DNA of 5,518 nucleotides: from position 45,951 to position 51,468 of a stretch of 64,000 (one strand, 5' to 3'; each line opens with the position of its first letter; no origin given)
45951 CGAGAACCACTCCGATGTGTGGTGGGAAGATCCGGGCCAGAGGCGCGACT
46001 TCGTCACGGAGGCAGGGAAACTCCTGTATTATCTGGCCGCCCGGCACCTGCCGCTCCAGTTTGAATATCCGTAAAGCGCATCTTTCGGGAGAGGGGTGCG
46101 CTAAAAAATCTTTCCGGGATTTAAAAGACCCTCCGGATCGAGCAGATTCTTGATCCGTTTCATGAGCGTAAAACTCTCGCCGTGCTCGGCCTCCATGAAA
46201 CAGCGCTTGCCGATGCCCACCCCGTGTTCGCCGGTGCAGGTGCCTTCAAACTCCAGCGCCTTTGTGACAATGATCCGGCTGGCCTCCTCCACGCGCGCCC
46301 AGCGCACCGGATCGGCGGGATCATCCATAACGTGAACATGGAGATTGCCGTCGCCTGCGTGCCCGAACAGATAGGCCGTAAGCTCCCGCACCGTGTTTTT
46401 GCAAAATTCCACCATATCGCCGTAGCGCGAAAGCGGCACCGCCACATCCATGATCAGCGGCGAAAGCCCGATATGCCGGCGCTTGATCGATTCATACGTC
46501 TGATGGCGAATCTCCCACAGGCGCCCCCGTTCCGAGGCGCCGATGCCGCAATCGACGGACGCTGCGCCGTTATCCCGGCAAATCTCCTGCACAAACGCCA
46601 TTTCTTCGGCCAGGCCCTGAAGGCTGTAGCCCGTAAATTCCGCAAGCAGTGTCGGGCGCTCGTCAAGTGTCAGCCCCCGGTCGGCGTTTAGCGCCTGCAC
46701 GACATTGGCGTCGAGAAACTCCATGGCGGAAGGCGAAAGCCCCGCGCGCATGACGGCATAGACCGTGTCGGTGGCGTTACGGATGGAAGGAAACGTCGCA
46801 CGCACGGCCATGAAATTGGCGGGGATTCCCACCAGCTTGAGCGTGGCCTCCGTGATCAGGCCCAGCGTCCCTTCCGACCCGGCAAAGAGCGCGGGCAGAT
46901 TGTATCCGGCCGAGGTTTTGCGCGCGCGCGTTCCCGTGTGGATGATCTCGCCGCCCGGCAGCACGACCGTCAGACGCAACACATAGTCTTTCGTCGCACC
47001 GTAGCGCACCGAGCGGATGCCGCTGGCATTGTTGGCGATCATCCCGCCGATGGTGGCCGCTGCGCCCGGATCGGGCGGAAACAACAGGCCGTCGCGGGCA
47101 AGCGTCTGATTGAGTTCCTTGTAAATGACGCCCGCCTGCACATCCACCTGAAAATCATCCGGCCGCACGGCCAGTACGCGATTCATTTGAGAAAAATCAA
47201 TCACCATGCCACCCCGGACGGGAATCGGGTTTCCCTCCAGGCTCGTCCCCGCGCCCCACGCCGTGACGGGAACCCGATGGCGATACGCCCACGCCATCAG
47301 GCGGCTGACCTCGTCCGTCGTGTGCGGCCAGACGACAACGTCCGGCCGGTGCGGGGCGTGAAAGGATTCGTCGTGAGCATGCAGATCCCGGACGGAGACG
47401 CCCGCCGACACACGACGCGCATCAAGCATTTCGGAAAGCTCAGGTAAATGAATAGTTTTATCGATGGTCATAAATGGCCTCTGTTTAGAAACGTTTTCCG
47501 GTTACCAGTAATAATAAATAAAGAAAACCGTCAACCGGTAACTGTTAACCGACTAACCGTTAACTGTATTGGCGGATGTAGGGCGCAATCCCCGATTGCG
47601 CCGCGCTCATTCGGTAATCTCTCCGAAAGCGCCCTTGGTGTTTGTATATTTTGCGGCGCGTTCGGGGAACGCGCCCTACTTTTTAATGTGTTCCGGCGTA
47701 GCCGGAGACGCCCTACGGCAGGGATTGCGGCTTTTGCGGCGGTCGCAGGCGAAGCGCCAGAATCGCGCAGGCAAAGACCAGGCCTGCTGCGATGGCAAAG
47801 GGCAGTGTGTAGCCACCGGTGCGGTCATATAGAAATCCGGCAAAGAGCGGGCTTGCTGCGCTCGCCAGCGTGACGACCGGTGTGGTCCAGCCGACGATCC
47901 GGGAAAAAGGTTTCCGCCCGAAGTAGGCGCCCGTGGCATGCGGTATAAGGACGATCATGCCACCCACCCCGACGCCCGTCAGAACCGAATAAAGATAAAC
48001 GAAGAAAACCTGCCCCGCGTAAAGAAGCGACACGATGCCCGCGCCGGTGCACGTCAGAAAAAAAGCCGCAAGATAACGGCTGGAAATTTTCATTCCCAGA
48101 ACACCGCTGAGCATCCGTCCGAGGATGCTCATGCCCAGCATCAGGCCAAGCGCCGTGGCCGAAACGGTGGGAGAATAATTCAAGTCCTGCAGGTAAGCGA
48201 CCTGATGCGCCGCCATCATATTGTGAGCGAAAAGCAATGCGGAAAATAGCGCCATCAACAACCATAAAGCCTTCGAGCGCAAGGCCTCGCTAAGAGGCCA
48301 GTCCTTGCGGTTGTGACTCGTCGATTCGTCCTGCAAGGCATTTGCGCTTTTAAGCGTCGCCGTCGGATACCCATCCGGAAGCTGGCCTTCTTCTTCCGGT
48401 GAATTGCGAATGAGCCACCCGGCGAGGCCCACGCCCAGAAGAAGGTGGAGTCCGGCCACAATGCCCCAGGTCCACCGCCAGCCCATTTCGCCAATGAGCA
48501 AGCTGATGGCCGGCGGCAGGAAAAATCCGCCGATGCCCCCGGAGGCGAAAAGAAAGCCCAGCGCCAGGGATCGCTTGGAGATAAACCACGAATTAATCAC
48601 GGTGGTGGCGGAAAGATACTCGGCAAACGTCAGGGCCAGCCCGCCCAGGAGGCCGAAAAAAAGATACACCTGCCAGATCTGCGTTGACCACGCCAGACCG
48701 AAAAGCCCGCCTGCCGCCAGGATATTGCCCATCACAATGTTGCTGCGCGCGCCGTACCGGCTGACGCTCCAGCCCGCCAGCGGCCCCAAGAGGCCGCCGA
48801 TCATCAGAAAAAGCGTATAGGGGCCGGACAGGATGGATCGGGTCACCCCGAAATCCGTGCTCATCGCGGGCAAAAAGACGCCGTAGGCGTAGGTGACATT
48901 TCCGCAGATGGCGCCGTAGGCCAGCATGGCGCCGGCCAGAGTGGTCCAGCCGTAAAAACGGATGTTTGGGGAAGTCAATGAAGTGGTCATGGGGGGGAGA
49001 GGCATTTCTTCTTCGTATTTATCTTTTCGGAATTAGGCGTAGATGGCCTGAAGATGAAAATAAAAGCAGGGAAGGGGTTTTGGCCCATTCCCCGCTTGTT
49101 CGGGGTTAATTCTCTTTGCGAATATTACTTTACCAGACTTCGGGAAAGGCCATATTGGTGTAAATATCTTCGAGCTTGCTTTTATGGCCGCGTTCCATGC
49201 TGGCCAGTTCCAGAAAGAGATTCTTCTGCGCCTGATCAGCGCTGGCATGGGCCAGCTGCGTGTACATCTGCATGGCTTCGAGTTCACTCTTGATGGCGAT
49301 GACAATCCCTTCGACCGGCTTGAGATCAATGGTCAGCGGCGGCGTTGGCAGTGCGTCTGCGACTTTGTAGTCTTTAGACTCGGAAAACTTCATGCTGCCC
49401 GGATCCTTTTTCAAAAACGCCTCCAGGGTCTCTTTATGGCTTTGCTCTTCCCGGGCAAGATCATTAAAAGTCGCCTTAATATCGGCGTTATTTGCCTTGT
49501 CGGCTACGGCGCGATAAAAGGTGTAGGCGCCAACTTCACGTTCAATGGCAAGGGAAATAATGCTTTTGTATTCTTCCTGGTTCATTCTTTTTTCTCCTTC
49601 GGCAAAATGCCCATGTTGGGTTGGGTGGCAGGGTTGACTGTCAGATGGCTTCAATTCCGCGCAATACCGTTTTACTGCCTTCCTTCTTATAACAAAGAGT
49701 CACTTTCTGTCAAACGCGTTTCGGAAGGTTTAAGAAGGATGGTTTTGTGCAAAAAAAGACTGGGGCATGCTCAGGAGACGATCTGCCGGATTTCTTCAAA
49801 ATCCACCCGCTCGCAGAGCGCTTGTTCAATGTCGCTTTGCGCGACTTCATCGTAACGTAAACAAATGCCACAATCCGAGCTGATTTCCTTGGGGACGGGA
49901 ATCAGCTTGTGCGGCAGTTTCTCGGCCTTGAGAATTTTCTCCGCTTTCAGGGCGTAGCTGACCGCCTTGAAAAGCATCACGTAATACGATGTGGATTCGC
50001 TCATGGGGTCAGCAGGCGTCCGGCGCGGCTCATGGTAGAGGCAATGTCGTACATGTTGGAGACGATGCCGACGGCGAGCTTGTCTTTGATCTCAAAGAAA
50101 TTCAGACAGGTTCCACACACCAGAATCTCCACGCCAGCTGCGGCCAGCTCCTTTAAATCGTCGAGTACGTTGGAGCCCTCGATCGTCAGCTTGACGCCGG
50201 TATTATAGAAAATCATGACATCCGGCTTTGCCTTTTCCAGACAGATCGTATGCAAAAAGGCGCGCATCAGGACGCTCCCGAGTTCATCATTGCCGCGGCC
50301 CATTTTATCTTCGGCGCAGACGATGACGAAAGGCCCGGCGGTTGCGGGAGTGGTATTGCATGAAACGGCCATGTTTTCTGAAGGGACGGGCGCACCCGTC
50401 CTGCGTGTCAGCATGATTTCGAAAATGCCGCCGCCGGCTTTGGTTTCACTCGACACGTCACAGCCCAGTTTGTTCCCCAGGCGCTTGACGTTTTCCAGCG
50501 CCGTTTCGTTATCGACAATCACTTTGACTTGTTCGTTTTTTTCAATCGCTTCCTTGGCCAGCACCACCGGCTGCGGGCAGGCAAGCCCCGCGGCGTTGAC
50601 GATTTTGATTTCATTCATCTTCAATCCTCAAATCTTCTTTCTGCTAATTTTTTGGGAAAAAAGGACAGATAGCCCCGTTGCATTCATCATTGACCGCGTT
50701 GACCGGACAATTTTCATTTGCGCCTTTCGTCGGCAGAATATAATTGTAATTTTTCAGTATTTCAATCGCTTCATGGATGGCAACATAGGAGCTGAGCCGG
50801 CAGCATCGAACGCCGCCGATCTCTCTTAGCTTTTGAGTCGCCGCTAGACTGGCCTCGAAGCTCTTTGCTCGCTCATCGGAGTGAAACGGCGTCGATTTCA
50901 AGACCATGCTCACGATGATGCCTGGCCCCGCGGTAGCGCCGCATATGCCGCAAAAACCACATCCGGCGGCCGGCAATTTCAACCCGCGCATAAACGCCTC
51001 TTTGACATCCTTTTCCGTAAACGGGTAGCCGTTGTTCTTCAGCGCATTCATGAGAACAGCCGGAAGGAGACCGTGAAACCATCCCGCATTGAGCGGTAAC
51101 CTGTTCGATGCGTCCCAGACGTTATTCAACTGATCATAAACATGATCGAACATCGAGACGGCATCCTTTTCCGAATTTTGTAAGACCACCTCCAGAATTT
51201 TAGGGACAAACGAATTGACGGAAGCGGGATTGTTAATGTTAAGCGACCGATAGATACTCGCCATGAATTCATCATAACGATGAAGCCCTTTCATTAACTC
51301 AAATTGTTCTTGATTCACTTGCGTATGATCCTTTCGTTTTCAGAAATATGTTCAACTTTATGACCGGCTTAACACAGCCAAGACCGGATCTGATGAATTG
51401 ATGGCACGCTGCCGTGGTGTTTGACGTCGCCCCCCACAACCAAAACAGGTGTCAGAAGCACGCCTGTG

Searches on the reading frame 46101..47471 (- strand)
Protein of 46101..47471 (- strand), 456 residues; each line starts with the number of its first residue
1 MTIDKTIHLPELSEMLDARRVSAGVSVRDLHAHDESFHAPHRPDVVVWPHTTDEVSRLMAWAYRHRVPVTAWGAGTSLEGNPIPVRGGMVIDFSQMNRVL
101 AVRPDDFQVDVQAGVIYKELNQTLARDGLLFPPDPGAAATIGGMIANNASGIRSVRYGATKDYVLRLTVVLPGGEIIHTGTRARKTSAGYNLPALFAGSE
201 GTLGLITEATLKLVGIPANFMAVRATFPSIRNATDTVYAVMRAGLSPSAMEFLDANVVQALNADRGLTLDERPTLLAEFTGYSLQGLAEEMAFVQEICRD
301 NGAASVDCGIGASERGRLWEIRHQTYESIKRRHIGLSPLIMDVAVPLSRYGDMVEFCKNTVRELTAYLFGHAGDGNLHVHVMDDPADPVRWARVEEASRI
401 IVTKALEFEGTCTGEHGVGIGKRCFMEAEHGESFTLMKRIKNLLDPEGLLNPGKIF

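Call 81: search_protein_families(library=pfam, proteins=[window:46101-47471:-], max_evalue=0.00001)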
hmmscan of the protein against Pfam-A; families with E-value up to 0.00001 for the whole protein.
window:46101-47471:- (456 aa): 2 families
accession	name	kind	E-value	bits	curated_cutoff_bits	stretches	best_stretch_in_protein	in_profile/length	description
PF02913.24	FAD-oxidase_C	-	1.6e-57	195.5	21.2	1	217-455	2-248/248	FAD linked oxidases, C-terminal domain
PF01565.28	FAD_binding_4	-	4.9e-43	146.6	26.4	1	43-180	1-139/139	FAD binding domain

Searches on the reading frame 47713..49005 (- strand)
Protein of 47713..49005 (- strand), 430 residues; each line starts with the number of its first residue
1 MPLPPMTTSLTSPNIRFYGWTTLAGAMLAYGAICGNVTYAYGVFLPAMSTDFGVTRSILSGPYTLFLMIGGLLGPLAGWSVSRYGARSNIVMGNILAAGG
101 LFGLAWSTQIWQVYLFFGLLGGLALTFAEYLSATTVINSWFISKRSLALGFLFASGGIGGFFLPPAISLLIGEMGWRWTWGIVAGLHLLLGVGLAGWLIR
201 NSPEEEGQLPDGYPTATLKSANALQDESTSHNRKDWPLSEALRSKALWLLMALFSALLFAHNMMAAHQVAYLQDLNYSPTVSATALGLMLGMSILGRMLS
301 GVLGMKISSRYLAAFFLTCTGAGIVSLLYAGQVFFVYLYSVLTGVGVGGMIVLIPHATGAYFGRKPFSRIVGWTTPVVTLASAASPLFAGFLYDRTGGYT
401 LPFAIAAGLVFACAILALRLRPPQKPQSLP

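Call 81: search_protein_families(library=pfam, proteins=[window:47713-49005:-], max_evalue=0.00001)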
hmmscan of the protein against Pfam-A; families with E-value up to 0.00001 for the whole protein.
window:47713-49005:- (430 aa): 1 family
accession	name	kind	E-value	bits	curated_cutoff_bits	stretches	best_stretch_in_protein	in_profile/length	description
PF07690.21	MFS_1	-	6.9e-40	137.5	33.4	2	33-309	7-267/347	Major Facilitator Superfamily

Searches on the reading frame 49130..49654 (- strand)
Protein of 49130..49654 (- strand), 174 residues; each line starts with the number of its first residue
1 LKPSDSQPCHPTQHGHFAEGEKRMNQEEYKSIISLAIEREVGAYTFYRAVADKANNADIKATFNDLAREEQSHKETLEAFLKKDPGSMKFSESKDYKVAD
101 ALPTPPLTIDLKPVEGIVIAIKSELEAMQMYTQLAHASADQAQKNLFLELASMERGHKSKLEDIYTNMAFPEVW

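Call 81: search_protein_families(library=pfam, proteins=[window:49130-49654:-], max_evalue=0.00001)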
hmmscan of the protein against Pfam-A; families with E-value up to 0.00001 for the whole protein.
window:49130-49654:- (174 aa): 2 families
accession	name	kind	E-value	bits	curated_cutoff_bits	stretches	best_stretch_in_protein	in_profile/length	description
PF02915.23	Rubrerythrin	-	1.2e-17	65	22.8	1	32-164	2-136/137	Rubrerythrin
PF09537.16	DUF2383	-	4.7e-06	27.2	30.8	0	37-89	10-62/111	Domain of unknown function (DUF2383)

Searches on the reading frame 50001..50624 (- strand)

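Call 81: search_protein_families(library=pfam, proteins=[window:50001-50624:-], max_evalue=0.00001)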
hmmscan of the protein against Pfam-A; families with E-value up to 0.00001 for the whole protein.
window:50001-50624:- (207 aa): 2 families
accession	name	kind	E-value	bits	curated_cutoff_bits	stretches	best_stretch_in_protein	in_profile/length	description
PF01206.22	TusA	-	1.4e-14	54.1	28.6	1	8-73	2-69/70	Sulfurtransferase TusA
PF02635.20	DsrE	-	5.8e-07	30.1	22.7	1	139-207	38-116/116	DsrE/DsrF-like family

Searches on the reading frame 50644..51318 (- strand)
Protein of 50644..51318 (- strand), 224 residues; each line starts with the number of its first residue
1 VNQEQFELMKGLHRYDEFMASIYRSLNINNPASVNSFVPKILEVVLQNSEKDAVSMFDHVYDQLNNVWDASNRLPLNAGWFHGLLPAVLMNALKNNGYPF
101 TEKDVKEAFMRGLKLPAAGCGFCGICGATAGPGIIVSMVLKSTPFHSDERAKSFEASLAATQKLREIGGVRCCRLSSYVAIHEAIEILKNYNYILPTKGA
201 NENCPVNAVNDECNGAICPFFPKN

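Call 81: search_protein_families(library=pfam, proteins=[window:50644-51318:-], max_evalue=0.00001)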
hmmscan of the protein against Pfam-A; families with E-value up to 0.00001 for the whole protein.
window:50644-51318:- (224 aa): 1 family
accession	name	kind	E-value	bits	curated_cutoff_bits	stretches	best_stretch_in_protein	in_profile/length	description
PF18978.5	DUF5714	-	1.2e-34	119.8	26.2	1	43-221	3-173/173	Family of unknown function (DUF5714)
